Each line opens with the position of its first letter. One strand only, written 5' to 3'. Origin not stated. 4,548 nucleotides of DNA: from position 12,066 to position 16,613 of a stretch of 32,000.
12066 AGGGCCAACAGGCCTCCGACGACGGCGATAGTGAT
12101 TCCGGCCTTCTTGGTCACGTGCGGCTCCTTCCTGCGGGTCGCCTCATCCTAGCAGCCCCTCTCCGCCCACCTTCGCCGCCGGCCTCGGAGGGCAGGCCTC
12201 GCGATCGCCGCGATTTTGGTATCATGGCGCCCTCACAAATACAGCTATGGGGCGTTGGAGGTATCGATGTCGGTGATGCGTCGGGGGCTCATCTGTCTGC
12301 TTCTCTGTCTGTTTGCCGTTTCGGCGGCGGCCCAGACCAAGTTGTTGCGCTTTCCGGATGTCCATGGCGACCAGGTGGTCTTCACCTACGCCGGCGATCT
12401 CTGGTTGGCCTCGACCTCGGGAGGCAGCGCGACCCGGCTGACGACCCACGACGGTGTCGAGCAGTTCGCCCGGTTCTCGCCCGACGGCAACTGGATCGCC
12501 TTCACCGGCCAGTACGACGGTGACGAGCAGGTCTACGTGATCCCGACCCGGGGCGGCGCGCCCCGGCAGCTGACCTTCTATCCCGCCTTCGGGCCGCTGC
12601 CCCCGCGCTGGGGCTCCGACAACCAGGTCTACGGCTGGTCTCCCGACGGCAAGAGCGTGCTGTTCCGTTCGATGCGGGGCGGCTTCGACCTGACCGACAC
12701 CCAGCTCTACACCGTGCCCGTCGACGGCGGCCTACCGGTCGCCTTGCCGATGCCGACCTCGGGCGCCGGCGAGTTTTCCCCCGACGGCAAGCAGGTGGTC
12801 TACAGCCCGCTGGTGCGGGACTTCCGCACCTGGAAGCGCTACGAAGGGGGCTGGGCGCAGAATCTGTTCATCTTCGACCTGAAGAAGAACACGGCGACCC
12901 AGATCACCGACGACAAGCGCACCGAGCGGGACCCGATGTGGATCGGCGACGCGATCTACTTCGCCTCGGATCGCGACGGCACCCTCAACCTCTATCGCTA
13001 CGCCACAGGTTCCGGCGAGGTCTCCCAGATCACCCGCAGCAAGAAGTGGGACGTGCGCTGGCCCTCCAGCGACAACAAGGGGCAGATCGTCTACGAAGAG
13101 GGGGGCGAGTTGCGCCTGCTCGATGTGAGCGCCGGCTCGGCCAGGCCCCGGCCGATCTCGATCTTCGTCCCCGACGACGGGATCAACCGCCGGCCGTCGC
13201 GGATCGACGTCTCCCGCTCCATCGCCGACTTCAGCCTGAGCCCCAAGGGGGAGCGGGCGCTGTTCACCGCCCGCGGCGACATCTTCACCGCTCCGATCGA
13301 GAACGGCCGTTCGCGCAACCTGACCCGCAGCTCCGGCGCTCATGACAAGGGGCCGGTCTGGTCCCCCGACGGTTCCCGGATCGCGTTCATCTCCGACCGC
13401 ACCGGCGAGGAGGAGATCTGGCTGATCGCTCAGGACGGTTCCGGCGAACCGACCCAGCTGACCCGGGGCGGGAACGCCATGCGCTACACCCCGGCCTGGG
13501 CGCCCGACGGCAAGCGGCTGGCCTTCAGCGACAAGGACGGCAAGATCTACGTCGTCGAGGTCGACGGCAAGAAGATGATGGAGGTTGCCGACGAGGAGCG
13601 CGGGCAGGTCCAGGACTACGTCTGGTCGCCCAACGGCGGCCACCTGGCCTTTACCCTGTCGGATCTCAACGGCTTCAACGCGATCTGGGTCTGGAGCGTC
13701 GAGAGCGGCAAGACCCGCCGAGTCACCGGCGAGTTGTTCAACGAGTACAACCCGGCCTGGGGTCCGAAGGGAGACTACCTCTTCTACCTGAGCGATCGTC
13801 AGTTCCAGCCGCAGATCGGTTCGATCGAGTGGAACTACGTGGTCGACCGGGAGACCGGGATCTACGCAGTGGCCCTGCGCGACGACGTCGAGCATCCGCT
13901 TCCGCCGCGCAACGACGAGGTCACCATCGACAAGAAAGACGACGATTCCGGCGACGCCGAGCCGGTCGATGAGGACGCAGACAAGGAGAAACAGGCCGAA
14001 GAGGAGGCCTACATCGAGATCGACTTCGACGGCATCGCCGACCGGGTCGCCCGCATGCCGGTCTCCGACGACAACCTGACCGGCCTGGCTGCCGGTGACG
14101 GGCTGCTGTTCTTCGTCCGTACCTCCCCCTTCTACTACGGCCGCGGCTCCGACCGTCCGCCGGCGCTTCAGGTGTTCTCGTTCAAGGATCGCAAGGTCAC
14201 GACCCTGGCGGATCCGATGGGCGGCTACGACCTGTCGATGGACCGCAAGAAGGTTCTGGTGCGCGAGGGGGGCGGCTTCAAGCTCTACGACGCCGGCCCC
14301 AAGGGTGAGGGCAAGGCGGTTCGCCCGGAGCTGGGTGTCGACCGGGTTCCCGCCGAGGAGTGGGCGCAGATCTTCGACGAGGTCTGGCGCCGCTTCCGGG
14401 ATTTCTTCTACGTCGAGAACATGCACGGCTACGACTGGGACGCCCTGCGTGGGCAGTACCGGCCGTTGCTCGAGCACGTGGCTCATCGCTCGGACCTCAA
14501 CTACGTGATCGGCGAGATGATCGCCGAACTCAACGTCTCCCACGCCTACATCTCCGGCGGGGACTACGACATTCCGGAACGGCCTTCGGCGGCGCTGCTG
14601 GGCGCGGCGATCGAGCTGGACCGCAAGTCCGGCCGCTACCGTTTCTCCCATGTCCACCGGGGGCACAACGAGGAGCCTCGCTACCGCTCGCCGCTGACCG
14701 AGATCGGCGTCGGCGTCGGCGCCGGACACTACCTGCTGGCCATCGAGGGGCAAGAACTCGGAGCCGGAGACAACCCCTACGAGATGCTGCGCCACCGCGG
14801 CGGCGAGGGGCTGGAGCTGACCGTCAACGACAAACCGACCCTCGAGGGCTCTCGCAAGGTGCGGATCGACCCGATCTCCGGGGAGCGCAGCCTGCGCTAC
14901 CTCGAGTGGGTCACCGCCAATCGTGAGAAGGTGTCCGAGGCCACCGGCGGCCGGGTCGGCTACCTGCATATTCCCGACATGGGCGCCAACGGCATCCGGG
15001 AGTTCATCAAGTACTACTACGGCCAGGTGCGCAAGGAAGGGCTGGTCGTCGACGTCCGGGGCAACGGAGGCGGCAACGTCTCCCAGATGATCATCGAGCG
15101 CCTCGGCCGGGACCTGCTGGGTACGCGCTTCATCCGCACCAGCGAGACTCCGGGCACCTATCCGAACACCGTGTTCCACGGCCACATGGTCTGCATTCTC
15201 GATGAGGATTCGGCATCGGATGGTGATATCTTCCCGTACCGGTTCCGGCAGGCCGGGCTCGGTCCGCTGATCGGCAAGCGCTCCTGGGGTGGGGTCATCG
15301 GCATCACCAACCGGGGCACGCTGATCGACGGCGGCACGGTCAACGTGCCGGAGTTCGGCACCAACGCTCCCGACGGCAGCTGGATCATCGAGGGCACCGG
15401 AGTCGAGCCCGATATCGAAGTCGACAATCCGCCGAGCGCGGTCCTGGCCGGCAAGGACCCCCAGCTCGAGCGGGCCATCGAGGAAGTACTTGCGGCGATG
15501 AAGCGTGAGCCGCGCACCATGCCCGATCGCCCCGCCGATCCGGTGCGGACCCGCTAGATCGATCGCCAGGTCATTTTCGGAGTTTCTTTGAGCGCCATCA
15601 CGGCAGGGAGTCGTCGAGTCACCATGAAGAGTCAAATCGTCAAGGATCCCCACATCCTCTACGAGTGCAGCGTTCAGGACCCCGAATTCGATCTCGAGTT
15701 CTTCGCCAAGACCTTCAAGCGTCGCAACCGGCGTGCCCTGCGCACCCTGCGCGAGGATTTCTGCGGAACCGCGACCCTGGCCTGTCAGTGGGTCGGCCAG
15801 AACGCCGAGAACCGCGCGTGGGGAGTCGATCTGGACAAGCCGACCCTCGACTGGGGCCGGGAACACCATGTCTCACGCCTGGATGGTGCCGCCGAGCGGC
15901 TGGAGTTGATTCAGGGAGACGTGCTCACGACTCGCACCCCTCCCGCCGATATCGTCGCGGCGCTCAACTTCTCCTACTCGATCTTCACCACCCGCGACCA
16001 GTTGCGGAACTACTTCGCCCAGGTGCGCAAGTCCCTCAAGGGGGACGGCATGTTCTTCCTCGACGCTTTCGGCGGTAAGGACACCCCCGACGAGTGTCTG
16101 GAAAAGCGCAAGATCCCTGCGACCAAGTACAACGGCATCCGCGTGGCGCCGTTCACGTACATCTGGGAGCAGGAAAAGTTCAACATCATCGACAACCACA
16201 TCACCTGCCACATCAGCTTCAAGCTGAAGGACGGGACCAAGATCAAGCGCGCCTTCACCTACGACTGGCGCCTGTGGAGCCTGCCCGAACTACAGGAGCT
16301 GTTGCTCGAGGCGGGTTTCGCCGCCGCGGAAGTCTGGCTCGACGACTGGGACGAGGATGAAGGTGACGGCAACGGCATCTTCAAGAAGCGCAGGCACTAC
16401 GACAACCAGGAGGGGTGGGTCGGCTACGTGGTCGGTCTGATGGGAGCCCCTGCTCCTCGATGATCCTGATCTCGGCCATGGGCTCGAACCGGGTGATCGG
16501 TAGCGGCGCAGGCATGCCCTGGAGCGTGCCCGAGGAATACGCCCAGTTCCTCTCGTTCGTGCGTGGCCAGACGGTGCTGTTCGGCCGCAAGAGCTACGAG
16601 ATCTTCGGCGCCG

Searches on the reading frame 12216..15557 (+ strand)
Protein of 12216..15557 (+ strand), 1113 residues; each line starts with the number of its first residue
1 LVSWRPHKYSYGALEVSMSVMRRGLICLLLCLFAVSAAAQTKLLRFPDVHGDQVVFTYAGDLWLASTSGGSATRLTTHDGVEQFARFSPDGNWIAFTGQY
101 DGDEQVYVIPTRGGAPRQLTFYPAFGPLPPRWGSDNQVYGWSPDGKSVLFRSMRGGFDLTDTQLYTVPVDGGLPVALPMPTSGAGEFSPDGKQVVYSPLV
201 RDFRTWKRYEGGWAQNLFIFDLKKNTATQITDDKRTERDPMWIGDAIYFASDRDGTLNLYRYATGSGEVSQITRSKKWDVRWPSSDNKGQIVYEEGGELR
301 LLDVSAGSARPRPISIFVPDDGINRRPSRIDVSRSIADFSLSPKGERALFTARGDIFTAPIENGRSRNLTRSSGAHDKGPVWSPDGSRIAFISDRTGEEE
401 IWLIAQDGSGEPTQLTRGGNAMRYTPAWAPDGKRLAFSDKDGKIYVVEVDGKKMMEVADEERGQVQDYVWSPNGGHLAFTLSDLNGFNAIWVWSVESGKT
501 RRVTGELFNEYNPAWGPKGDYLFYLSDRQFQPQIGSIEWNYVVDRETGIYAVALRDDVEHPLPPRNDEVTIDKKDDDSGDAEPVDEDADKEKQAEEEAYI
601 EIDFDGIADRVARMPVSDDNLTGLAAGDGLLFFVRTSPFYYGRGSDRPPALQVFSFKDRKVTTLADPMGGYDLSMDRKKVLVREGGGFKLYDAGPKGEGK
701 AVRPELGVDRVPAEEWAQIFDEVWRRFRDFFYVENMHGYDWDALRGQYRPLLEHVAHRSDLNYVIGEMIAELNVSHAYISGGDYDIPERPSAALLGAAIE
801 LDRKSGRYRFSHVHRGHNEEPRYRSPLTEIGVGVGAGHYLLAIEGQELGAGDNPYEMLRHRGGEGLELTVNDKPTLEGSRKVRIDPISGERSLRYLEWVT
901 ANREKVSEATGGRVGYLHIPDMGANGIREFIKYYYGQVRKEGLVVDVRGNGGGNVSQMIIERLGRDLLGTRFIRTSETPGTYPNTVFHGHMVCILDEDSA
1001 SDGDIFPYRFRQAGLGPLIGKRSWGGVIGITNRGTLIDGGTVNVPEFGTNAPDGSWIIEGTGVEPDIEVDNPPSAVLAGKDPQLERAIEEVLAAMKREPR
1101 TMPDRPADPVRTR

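Call 39: search_protein_families(library=pfam, proteins=[window:12216-15557:+], max_evalue=0.001)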
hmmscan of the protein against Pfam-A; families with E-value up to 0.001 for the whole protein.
window:12216-15557:+ (1113 aa): 12 families
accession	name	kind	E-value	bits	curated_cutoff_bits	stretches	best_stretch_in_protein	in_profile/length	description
PF07676.18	PD40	-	6.2e-35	118.9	20.9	2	368-402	3-37/38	WD40-like Beta Propeller Repeat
PF03572.23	Peptidase_S41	-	6.2e-28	97.9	24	1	913-1069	1-165/165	Peptidase family S41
PF14684.11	Tricorn_C1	-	2.8e-25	88.4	24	1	712-770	1-59/59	Tricorn protease C1 domain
PF00930.27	DPPIV_N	-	1e-17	64.4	22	0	57-121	20-80/354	Dipeptidyl peptidase IV (DPP IV) N-terminal region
PF14685.13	PDZ_Tricorn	-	2.2e-14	53.7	25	1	794-884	2-88/88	Tricorn protease PDZ domain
PF25174.1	Beta-prop_THOC3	-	2.6e-09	36.9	305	1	424-521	92-185/272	THOC3 beta-propeller domain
PF24817.1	WD40_WDHD1_1st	-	3.2e-06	27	109.9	1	381-480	185-283/291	WDHD1 first WD40 domain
PF12894.13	ANAPC4_WD40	-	6e-06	26.9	22.9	0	428-500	3-72/91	Anaphase-promoting complex subunit 4 WD40 domain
PF00400.38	WD40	-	5e-05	24.1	27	0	74-102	6-33/39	WD domain, G-beta repeat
PF24797.1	Beta-prop_WDR35_TULP_N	-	0.00026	20.7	80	0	427-483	122-177/332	WDR35/TULP4 N-terminal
PF25460.1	Beta-prop_Aladin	-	0.00034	20.3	171.1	0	382-483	118-215/340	Aladin seven-bladed propeller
PF23414.1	Beta-prop_EML_2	-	0.00064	19.6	90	0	426-496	45-111/266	Echinoderm microtubule-associated protein second beta-propeller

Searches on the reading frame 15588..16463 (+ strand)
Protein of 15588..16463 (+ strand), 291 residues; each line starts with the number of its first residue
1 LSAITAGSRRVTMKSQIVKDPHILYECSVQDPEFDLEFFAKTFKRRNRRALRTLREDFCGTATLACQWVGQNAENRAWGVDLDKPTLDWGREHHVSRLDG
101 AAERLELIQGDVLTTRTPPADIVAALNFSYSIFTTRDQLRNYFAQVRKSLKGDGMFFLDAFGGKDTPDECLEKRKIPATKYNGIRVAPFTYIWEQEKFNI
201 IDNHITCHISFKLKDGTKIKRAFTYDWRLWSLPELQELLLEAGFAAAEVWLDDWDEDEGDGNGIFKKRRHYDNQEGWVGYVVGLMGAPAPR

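Call 39: search_protein_families(library=pfam, proteins=[window:15588-16463:+], max_evalue=0.001)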
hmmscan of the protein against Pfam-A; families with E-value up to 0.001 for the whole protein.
window:15588-16463:+ (291 aa): 2 families
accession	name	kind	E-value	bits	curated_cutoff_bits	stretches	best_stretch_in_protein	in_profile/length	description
PF08242.18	Methyltransf_12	-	3.1e-06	28.2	30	1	59-156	5-98/98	Methyltransferase domain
PF13649.12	Methyltransf_25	-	7.8e-05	23.7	27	1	59-154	6-97/97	Methyltransferase domain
